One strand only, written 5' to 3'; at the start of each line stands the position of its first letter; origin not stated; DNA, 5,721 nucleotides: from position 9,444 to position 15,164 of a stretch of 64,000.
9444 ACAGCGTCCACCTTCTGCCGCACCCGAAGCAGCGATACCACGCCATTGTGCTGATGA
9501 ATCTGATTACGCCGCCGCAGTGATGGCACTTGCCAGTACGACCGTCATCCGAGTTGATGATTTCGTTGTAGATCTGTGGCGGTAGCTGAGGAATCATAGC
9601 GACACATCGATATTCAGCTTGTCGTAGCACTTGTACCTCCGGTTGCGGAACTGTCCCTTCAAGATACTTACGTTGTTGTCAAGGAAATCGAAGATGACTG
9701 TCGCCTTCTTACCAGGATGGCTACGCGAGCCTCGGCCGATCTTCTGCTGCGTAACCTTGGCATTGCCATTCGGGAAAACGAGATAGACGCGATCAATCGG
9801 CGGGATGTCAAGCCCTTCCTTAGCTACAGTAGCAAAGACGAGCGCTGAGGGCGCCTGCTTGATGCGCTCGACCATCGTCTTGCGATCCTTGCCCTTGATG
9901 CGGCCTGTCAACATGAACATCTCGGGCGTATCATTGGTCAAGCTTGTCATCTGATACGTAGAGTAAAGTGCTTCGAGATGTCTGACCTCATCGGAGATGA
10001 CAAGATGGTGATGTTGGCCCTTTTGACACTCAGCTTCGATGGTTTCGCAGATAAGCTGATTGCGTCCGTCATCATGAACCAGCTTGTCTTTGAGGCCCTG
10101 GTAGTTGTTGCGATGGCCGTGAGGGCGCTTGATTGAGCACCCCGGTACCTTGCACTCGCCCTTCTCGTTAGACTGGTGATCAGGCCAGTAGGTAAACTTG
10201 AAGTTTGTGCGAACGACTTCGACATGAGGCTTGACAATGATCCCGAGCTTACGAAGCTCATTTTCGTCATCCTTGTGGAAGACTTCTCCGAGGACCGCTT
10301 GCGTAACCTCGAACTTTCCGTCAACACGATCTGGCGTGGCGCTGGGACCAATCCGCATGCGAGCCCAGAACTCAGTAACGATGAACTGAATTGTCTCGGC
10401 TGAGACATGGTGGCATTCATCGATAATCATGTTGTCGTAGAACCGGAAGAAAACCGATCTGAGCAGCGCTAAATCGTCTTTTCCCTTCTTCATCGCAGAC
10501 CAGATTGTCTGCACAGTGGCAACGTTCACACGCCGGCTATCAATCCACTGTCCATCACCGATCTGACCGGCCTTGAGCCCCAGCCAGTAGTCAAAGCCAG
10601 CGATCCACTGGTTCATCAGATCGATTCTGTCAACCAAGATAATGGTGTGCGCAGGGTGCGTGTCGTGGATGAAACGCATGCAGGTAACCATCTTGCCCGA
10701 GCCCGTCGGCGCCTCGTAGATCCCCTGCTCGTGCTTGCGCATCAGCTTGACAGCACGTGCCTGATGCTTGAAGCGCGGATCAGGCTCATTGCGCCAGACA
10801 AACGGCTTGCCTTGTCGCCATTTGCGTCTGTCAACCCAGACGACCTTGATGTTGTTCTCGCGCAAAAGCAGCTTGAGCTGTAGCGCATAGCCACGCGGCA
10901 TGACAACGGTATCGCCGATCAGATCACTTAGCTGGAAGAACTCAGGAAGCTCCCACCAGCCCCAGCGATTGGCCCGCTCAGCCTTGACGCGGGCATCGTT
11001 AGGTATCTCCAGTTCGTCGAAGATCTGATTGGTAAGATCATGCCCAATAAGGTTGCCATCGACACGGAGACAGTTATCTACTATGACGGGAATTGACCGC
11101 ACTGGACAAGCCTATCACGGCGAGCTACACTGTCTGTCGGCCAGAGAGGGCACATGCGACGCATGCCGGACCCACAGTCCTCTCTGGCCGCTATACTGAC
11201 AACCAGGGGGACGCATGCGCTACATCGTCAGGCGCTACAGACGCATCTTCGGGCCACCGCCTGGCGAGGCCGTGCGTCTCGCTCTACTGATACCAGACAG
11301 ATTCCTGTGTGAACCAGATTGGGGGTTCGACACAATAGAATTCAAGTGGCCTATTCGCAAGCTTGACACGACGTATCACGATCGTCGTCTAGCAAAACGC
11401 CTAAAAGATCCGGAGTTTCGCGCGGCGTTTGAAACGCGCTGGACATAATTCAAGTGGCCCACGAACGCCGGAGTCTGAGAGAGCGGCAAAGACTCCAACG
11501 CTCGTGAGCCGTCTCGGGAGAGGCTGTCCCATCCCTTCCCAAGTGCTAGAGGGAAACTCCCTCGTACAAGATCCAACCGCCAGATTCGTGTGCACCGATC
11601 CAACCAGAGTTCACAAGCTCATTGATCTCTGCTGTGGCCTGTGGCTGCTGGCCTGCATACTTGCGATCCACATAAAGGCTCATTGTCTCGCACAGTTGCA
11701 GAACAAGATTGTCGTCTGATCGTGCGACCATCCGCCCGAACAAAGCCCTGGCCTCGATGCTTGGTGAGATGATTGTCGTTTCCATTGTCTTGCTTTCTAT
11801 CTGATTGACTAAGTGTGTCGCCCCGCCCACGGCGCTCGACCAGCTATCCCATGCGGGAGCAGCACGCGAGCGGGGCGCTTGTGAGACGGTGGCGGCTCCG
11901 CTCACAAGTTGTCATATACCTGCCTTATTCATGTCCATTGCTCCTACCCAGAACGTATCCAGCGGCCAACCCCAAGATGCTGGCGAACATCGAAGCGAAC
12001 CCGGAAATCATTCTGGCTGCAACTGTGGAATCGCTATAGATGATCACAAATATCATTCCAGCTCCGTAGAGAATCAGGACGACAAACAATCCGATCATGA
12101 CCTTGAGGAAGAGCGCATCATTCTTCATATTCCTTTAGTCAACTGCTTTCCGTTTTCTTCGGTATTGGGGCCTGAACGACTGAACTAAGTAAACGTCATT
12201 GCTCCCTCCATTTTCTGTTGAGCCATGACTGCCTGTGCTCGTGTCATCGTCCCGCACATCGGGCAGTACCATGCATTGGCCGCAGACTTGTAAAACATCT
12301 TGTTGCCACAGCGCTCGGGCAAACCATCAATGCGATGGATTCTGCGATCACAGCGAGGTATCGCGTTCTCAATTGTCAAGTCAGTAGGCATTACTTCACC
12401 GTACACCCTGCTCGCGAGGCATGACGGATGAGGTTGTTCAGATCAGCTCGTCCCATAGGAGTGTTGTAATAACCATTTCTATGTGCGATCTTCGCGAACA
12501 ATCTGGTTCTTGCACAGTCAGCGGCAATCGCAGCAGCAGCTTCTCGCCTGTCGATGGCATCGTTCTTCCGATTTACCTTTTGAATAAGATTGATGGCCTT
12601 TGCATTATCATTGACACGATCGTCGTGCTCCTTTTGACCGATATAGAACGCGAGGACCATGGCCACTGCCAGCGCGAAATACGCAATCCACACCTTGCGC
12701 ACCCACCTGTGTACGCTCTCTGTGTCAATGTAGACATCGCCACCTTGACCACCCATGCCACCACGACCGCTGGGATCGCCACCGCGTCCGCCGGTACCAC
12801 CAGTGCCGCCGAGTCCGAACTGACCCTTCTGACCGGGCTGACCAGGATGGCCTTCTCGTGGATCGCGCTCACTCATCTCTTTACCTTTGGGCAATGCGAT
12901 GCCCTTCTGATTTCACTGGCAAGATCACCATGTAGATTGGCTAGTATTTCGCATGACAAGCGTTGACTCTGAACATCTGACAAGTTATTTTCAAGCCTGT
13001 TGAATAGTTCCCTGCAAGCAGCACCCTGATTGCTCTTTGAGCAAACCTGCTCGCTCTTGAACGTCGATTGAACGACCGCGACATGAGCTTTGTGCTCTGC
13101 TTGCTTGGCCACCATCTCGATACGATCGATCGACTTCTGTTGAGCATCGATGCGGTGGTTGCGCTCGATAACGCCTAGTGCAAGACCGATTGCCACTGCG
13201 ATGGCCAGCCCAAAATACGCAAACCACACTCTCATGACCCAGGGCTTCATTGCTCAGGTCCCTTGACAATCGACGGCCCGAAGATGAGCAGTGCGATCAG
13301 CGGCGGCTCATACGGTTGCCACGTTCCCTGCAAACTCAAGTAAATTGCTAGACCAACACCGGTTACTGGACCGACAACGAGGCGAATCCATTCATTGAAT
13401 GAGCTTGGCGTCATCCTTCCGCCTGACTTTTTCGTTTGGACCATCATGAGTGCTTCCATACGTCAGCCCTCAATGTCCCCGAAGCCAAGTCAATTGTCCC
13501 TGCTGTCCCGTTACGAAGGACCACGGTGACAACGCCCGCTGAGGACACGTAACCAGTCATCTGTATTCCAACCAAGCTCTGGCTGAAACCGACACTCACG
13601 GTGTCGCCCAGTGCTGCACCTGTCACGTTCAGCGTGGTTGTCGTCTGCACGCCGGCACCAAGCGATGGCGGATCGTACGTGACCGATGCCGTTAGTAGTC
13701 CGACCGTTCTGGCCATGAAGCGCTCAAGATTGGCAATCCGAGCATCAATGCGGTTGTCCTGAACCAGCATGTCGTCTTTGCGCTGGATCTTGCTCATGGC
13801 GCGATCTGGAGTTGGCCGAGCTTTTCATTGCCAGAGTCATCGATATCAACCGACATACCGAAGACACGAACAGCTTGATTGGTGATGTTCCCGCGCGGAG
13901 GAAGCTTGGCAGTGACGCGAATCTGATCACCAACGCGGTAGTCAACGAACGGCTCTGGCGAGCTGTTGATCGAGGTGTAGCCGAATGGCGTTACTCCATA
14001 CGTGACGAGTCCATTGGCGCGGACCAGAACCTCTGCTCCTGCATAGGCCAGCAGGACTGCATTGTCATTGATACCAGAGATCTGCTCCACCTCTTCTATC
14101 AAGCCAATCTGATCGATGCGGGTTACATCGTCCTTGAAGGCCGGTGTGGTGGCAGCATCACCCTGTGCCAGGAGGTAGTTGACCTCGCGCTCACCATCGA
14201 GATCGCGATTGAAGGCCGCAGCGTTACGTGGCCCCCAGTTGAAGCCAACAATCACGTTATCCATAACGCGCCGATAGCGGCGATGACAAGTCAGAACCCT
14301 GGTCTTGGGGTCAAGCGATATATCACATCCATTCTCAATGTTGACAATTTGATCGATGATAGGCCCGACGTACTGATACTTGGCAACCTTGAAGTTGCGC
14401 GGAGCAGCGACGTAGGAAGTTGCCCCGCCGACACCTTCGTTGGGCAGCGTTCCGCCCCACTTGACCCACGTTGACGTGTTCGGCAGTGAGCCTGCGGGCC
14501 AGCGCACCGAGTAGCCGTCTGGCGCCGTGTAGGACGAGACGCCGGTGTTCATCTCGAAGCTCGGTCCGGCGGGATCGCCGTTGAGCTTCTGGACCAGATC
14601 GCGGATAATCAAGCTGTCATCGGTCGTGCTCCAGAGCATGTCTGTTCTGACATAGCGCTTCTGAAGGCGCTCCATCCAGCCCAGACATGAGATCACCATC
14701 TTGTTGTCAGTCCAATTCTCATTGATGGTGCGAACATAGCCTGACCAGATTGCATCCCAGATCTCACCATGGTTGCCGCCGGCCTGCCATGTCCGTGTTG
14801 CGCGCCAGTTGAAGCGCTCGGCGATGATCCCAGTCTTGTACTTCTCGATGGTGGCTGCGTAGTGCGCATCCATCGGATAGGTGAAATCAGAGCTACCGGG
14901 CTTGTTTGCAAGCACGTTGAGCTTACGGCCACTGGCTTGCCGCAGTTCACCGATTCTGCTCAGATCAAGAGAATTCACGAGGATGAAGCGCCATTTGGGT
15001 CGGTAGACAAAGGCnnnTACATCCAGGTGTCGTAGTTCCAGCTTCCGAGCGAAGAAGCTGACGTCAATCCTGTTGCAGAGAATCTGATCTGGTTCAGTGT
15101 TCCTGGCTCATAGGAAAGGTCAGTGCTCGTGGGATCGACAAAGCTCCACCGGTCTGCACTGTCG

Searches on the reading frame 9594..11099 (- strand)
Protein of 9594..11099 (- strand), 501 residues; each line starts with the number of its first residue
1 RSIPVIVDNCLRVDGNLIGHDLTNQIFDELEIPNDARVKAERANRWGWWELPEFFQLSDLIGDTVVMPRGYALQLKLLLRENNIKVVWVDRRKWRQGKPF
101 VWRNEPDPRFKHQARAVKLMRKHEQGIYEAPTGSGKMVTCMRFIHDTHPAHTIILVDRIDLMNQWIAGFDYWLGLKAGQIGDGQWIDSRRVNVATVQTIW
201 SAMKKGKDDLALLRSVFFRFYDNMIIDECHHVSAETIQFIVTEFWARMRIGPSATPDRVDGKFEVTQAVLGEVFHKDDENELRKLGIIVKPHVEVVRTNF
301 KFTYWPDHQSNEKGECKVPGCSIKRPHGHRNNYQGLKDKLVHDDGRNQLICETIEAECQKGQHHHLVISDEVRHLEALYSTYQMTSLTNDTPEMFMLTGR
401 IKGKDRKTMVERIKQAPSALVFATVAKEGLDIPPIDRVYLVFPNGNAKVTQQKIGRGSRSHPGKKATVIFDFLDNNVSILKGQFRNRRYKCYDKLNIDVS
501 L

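Call 35: search_protein_families(library=phrogs, proteins=[window:9594-11099:-], max_evalue=0.001)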
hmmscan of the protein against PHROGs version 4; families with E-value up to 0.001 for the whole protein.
window:9594-11099:- (501 aa): 4 families
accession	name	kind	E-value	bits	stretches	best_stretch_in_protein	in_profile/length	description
phrog_16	-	DNA, RNA and nucleotide metabolism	4.5e-52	178.4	1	64-482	239-609/986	DNA helicase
phrog_9690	-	DNA, RNA and nucleotide metabolism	2.3e-26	93.6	1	217-492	37-292/306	DNA helicase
phrog_16259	-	DNA, RNA and nucleotide metabolism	1.3e-06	29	1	112-243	121-247/330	DNA helicase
phrog_62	-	DNA, RNA and nucleotide metabolism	0.00019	20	1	99-256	687-849/1881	DNA helicase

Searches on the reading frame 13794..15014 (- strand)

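Call 35: search_protein_families(library=phrogs, proteins=[window:13794-15014:-], max_evalue=0.001)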
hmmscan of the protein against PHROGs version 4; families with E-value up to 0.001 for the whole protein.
window:13794-15014:- (406 aa): 1 family
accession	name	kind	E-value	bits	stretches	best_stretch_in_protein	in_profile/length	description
phrog_1885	-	tail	7e-10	38.5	1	27-394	34-369/1033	minor tail protein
